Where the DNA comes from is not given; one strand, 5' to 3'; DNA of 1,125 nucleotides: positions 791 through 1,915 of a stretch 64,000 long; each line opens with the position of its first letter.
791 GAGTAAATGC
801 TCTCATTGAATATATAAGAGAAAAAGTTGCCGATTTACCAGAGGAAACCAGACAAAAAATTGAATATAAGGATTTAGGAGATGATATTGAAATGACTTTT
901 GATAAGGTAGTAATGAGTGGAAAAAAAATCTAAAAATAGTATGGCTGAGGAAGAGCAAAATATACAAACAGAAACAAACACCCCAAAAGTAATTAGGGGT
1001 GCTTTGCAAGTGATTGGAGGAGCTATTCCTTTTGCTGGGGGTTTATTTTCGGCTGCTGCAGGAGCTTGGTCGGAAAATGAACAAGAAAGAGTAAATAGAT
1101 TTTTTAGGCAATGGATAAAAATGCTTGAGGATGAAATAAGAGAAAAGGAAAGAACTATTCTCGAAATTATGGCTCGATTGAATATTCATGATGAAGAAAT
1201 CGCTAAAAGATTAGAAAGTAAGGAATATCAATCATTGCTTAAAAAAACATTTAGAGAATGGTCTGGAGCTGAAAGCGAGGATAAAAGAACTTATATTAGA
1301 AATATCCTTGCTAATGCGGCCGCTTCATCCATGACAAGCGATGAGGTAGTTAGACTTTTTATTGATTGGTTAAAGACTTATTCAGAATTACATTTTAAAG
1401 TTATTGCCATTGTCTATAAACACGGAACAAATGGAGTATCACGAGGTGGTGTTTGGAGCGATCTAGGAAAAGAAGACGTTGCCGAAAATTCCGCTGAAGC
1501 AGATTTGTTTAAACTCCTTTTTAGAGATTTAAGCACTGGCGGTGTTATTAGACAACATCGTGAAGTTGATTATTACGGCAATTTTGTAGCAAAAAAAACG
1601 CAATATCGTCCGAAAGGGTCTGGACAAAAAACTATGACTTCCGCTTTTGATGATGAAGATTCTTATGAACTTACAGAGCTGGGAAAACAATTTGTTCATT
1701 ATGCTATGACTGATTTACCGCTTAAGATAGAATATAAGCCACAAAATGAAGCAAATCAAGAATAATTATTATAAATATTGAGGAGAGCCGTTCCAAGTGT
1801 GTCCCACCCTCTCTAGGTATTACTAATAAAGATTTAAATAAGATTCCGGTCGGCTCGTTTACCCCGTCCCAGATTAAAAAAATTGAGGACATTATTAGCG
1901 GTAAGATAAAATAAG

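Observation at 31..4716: Orphan four-gene block: methyltransferase, glycine-zipper Abi-alpha-like protein, 602-aa coiled-coil protein, bitopic membrane protein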

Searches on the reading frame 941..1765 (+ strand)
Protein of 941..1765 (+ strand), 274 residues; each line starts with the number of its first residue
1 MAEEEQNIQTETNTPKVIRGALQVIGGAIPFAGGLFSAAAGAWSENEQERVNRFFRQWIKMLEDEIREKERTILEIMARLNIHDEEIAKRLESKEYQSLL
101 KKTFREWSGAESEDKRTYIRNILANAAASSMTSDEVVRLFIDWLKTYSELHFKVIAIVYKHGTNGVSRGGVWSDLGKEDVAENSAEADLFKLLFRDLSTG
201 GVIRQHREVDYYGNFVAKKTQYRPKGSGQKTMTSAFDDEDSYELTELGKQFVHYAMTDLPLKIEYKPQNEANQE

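Call 3: search_protein_families(library=pfam, proteins=[window:941-1765:+], max_evalue=1)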
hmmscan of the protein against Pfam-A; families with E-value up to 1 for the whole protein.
window:941-1765:+ (274 aa): 2 families
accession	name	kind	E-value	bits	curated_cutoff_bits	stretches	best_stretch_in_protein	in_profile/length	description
PF23138.1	CTLH_Armc9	-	0.09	13.6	27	1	48-87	14-53/135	Armc9, CTLH-like domain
PF05511.16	ATP-synt_F6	-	0.18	12.6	27.9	0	110-149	13-52/97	Mitochondrial ATP synthase coupling factor 6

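Call 4: search_protein_families(library=padloc, proteins=[window:941-1765:+], max_evalue=1)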
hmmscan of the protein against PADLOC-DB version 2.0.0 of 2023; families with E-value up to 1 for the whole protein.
window:941-1765:+ (274 aa): 0 families

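Call 5: search_protein_families(library=ncbifam, proteins=[window:941-1765:+], max_evalue=1)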
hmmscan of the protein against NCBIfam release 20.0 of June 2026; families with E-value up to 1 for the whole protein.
window:941-1765:+ (274 aa): 1 family
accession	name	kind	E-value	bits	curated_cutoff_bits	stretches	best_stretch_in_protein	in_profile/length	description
NF047346.1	SCCmet_ssDNA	equivalog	0.034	14.2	75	0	44-61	40-57/93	cassette chromosome ssDNA-binding protein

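Call 17: find_homologous_proteins(query=window:941-1765:+)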
Query window:941-1765:+ (274 aa): 4530 proteins with E <= 0.001 among 6024 candidates; the best 120 are listed.
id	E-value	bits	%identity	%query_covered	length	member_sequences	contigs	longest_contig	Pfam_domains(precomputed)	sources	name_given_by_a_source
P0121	8.1e-171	584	96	100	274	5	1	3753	-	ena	-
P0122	1.8e-169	580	95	100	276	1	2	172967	-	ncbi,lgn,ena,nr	ncbi:TPA: hypothetical protein DCZ15_01455 [Candidatus Falkowbacteria bacterium]|nr:hypothetical pro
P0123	1.8e-169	580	95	100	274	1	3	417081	-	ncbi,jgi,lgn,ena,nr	ncbi:MAG: hypothetical protein UV95_C0003G0154 [Candidatus Falkowbacteria bacterium GW2011_GWF2_43_3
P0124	9.3e-160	548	88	100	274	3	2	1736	-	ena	-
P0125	2.5e-159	547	88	99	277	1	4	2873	-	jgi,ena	-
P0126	2.8e-159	546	89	100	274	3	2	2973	-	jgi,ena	jgi:hypothetical protein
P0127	3.0e-159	546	89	100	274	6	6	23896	-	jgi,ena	-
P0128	1.2e-158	544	88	99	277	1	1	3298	-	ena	-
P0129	2.7e-158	543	89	99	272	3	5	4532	-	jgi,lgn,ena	-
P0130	2.2e-157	540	88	100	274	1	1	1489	-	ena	-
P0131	4.7e-157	539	88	99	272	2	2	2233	-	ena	-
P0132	1.3e-156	538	87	99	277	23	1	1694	-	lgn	-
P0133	1.5e-156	538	88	99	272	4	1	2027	-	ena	-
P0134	3.6e-156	536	86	99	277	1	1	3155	-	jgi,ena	-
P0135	1.1e-155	535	87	99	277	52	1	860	-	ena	-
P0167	1.5e-140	485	78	100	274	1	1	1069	-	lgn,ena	-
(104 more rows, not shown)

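Call 19: find_related_loci(query=window:941-1765:+, collection=genome_contigs, flank=10000)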
Query window:941-1765:+ (274 aa) in genome_contigs; peptide patterns used: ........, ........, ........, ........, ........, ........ (x = any residue, [..] = any of these).
156 stretches matched a pattern; 75 encode a relative of the query (tblastn E <= 1e-3); 73 distinct loci.
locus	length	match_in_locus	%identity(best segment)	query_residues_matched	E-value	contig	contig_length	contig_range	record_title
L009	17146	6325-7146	95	1-274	7e-178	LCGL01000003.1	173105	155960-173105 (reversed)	MAG: Candidatus Falkowbacteria bacterium GW2011_GWF2_43_32 UV95_C0003, whole genome shotgun sequence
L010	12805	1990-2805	88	1-272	1e-165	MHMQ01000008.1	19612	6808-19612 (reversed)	MAG: Candidatus Niyogibacteria bacterium RIFCSPLOWO2_01_FULL_45_48 rifcsplowo2_01_scaffold_12531, whole genome shotgun s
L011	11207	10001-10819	86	1-273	2e-162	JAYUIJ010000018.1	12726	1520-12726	MAG: Candidatus Kerfeldbacteria bacterium isolate GFS_8656 GFS_8656_17, whole genome shotgun sequence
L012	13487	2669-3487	85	1-273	4e-162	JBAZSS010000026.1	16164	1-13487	MAG: Parcubacteria group bacterium isolate SO_2017_GW1_179 NODE_13480_length_16164_cov_1.182890_OW334_2017, whole genome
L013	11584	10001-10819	85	1-273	9e-161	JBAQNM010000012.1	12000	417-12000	MAG: Candidatus Moraniibacteriota bacterium isolate MFD12002_ilm_asm_bin53 k127_32482, whole genome shotgun sequence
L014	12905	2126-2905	90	15-274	9e-160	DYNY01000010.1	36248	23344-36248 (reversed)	MAG TPA_asm: Candidatus Elulimicrobium sp. isolate SulCav_GS09_5_3_41_19 SulCav_GS09_5_1597_length_36248_cov_11_607162,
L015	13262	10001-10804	85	5-270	6e-157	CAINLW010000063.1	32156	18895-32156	uncultured bacterium isolate MJ-time_bin-8470 genome assembly, contig: bin-8470:63/64, whole genome shotgun sequence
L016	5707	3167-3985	83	1-273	5e-158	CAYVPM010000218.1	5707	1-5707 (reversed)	MAG TPA_asm: uncultured Saprospiraceae bacterium isolate SRP287051_co1_164 genome assembly, contig: NODE_16960_length_57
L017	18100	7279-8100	86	1-274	1e-164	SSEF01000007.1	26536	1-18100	MAG: Candidatus Moraniibacteriota bacterium isolate Bin_68_2 c_000000122170, whole genome shotgun sequence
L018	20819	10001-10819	73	1-274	1e-135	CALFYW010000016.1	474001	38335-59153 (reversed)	MAG TPA_asm: uncultured bacterium isolate SRR7515931_bin.90_CONCOCT_v1.1_MAG genome assembly, contig: ERZ869938.8, whole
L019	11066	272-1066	73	2-267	2e-134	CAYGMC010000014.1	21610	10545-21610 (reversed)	MAG TPA_asm: uncultured Candidatus Saccharibacteria bacterium isolate ERP113451_co5_162 genome assembly, contig: NODE_12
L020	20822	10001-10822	73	1-274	1e-134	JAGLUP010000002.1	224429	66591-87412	MAG: Candidatus Parcubacteria bacterium isolate RS_11_37 ZL20.bin.37.fa_2, whole genome shotgun sequence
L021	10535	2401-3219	83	1-273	3e-158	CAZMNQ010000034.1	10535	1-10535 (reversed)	MAG TPA_asm: uncultured Bdellovibrionales bacterium isolate SRP118108_co4_325 genome assembly, contig: NODE_6049_length_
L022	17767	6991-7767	74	11-269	7e-130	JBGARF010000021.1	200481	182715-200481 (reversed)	MAG: Limisphaerales bacterium isolate MAG_MBR_H10.46 MBRH10-46_opera_contig_290, whole genome shotgun sequence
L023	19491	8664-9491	68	1-272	1e-128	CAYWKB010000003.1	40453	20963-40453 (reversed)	MAG TPA_asm: uncultured Candidatus Saccharibacteria bacterium isolate SRP292972_co1_57 genome assembly, contig: NODE_550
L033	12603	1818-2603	64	1-265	2e-116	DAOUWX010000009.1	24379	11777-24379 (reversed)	MAG TPA_asm: Atribacterota bacterium isolate CSMAG_886 CSMAG_886_k141_89123_length_24379_cov_25.9687, whole genome shotg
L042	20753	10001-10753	68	14-267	2e-110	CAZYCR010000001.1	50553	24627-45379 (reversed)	MAG TPA_asm: uncultured Gammaproteobacteria bacterium isolate SRP319275_co4_255 genome assembly, contig: NODE_365_length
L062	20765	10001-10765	54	16-272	1e-93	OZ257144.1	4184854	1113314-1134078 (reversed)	MAG: Hyphomonadaceae bacterium isolate 5d8cf77f-356a-4dec-99e3-f797007026cd genome assembly, chromosome: 1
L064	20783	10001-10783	58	7-271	4e-92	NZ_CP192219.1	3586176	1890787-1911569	Halodesulfovibrio aestuarii strain DSM 17919 chromosome, complete genome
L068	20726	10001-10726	53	15-263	8e-71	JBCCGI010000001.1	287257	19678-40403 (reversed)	MAG: Planctomycetota bacterium isolate P01_B01_bin.4 k141_3468942_length_287257_cov_30.2678, whole genome shotgun sequen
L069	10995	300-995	46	28-264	1e-66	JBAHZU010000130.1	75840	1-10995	MAG: Pontiella sp. isolate bin.7 k141_255851, whole genome shotgun sequence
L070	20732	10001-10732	45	16-263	1e-63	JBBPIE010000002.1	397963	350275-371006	MAG: Candidatus Onstottus arcticum isolate BPF1-18-20_bin_3 NODE_3_length_397963_cov_42.383986, whole genome shotgun seq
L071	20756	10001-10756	62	15-268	8e-106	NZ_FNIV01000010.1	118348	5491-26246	Halomonas shengliensis strain CGMCC 1.6444, whole genome shotgun sequence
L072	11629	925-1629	43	27-263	2e-57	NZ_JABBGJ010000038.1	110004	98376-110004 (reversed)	Paraburkholderia polaris strain RP-4-7 contig38, whole genome shotgun sequence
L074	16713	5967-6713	41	16-273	4e-55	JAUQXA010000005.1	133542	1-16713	MAG: Anaerolineales bacterium isolate BIN17 contig_22526, whole genome shotgun sequence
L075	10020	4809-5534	41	16-264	6e-55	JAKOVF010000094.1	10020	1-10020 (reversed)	MAG: Chloroflexota bacterium isolate JPNG_maxbin.044 k201_52562, whole genome shotgun sequence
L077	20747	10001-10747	39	16-271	3e-51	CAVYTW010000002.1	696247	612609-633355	MAG: uncultured Chloroflexia bacterium isolate MFD04780.bin.2.32 genome assembly, contig: contig_2251, whole genome shot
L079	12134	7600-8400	58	13-272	8e-106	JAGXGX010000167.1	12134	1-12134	MAG: Roseovarius sp. isolate LH_M49 k141_988566, whole genome shotgun sequence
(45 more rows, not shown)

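Call 31: search_protein_families(library=pfam, alignment_id=A2, max_evalue=1)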
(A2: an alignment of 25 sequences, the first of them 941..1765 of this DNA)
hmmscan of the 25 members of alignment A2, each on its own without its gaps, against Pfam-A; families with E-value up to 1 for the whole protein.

A. member 1, window:941-1765:+ (274 aa): 2 families
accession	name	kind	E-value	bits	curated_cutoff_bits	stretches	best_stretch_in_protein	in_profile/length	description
PF23138.1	CTLH_Armc9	-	0.09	13.6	27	1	48-87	14-53/135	Armc9, CTLH-like domain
PF05511.16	ATP-synt_F6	-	0.18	12.6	27.9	0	110-149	13-52/97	Mitochondrial ATP synthase coupling factor 6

B. families by the number of members that match (of 25 scanned): 34 families (the first 25 are shown)
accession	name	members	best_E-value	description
PF05511.16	ATP-synt_F6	9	0.0094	Mitochondrial ATP synthase coupling factor 6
PF07735.22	FBA_2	4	0.0098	F-box associated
PF14337.13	Abi_alpha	3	0.0031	Abortive infection alpha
PF22132.1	TilS-like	3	0.0075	TilS-like substrate binding domain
PF23138.1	CTLH_Armc9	3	0.075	Armc9, CTLH-like domain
PF21763.2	DHH_CID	3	0.14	DHH-CID domain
PF11969.13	DcpS_C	2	0.0092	Scavenger mRNA decapping enzyme C-term binding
PF20721.2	C19orf12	2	0.04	C19orf12-like protein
PF08625.16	Utp13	2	0.067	Utp13 specific WD40 associated domain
PF24305.1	P8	2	0.098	Probiotic-derived P8 protein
PF23312.1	UBA_SIK3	1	0.011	Protein kinase SIK3 UBA domain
PF02773.21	S-AdoMet_synt_C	1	0.047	S-adenosylmethionine synthetase, C-terminal domain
PF25648.1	SFV1_VP5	1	0.055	Sulfolobus filamentous virus 1 major coat protein VP5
PF14394.12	DUF4423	1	0.057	Domain of unknown function (DUF4423)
PF12802.13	MarR_2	1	0.062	MarR family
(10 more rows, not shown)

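Call 32: search_protein_families(library=padloc, alignment_id=A2, max_evalue=1)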
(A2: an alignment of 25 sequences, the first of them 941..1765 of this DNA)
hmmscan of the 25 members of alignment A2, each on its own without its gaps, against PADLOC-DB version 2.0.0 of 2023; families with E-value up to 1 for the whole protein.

A. member 1, window:941-1765:+ (274 aa): 0 families

B. families by the number of members that match (of 25 scanned): 6 families
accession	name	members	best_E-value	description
PDLC01879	CARF3--CARF_TM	1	0.0014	-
PDLC02843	DpdE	1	0.0027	DpdE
PDLC03440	REase_II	1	0.018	Type II restriction enzyme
PDLC02931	PRTase_III-A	1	0.025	-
PDLC03235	MTase_II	1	0.026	Type II methyltransferase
PDLC01851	CARF3--CARF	1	0.03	-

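Call 33: search_solved_structures(query=A2, max_evalue=10)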
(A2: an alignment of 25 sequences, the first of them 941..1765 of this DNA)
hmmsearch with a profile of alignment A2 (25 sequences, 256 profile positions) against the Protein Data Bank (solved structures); distinct sequences matched with E-value up to 10: 25.
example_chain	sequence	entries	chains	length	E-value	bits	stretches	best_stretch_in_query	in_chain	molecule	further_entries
6la2_S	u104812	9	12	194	0.0012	21.4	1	132-216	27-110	Histone H1.0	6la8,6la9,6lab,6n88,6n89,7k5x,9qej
7cow_S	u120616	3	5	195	0.0012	21.3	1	132-216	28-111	Histone H1.0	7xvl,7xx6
8tb9_A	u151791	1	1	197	0.0012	21.3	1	132-216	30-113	Histone H1.0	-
7dbp_K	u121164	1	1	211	0.0015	21.1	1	132-216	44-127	Histone H1.0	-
6hq1_A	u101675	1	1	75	0.0027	20.2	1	132-199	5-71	Histone H1.0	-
9ipu_I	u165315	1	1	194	0.0043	19.5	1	132-216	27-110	Histone H1.0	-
1hst_A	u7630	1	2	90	0.0081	18.7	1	132-211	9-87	HISTONE H5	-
7xvm_U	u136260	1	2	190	0.01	18.3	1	132-215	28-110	Histone H5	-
8xjv_Ah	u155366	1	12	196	0.011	18.2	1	132-215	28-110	Histone H5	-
5nl0_Z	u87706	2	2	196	0.02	17.4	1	132-213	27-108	Histone H1.0-B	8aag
4qlc_U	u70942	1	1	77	0.071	15.6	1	132-199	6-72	H5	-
5wcu_U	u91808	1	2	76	0.081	15.4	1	132-199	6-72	Histone H5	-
3onj_A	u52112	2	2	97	0.17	14.3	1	21-103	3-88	t-SNARE VTI1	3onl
7bqn_A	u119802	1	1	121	0.18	14.3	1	43-113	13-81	Rei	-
9dd1_A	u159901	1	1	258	0.21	14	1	44-114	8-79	Designed allosteric facilitated dissociation switch AS1 T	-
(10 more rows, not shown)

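Call 34: search_protein_families(library=pfam, proteins=[L069:300-1016:+, L070:9857-10777:+, L072:775-1641:+, L074:5868-6719:+, L075:4713-5561:+, L077:9905-10753:+, L068:9848-10744:+, L064:9965-10786:+, L062:9917-10771:+], max_evalue=0.1)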
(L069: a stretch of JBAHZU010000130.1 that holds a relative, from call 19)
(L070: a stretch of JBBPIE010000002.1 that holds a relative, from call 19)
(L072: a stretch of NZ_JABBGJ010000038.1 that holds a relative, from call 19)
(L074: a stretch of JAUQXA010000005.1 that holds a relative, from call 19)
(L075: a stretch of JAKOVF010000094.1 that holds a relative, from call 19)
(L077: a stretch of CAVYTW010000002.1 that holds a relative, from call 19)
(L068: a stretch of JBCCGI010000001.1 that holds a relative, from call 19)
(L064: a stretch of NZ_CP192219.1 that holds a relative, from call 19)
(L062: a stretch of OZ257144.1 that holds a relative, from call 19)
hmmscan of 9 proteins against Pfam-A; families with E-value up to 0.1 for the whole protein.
L069:300-1016:+ (238 aa): 0 families

L070:9857-10777:+ (306 aa): 0 families

L072:775-1641:+ (288 aa): 0 families

L074:5868-6719:+ (283 aa): 0 families

L075:4713-5561:+ (282 aa): 0 families

L077:9905-10753:+ (282 aa): 0 families

L068:9848-10744:+ (298 aa): 1 family
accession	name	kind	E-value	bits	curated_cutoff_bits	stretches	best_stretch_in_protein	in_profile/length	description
PF14337.13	Abi_alpha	-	0.0056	17.1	29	0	104-197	8-93/196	Abortive infection alpha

L064:9965-10786:+ (273 aa): 3 families
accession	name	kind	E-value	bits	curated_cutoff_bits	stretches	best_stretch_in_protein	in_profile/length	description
PF22132.1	TilS-like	-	0.0081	16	30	1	101-142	15-56/66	TilS-like substrate binding domain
PF14394.12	DUF4423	-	0.065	13.5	30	0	217-256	103-142/165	Domain of unknown function (DUF4423)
PF09548.15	Spore_III_AB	-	0.098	13.1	32.5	0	23-131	32-135/170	Stage III sporulation protein AB (spore_III_AB)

L062:9917-10771:+ (284 aa): 1 family
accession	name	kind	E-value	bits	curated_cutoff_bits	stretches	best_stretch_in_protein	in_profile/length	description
PF05511.16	ATP-synt_F6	-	0.076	13.8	27.9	0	115-162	5-52/97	Mitochondrial ATP synthase coupling factor 6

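Call 36: search_dna_similar(query=window:941-1765:+, collection=plasmids, mode=protein, max_rows=25)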
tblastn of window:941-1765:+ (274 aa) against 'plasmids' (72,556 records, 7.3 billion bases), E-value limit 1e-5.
No match.

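Call 37: search_dna_similar(query=window:941-1765:+, collection=phages, mode=protein, max_rows=25)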
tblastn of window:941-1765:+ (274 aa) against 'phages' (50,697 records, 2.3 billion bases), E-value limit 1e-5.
No match.

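Call 41: search_protein_families(library=pfam, alignment_id=A3, max_evalue=0.00001)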
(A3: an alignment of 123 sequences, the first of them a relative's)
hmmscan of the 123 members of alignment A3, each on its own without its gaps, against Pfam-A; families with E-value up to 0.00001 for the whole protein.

A. member 1, L009:5817-6317:+ (166 aa): 0 families

B. families by the number of members that match (of 123 scanned): 91 families (the first 25 are shown)
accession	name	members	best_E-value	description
PF13676.11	TIR_2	3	9.1e-23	TIR domain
PF08241.18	Methyltransf_11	3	9.2e-18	Methyltransferase domain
PF13649.12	Methyltransf_25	3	1.2e-17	Methyltransferase domain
PF13847.12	Methyltransf_31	3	6e-16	Methyltransferase domain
PF08242.18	Methyltransf_12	3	1.3e-11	Methyltransferase domain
PF13671.12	AAA_33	3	5.9e-07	AAA domain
PF07733.18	DNA_pol3_alpha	2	2.2e-78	Bacterial DNA polymerase III alpha NTPase domain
PF17657.6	DNA_pol3_finger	2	2e-44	Bacterial DNA polymerase III alpha subunit finger domain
PF02811.25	PHP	2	2.2e-26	PHP domain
PF14579.12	HHH_6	2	2e-16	Helix-hairpin-helix motif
PF13365.12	Trypsin_2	2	2.1e-14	Trypsin-like peptidase domain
PF13489.12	Methyltransf_23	2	5.7e-13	Methyltransferase domain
PF01582.25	TIR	2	7.2e-13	TIR domain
PF02867.20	Ribonuc_red_lgC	1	2.2e-141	Ribonucleotide reductase, barrel domain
PF00171.27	Aldedh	1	3e-130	Aldehyde dehydrogenase family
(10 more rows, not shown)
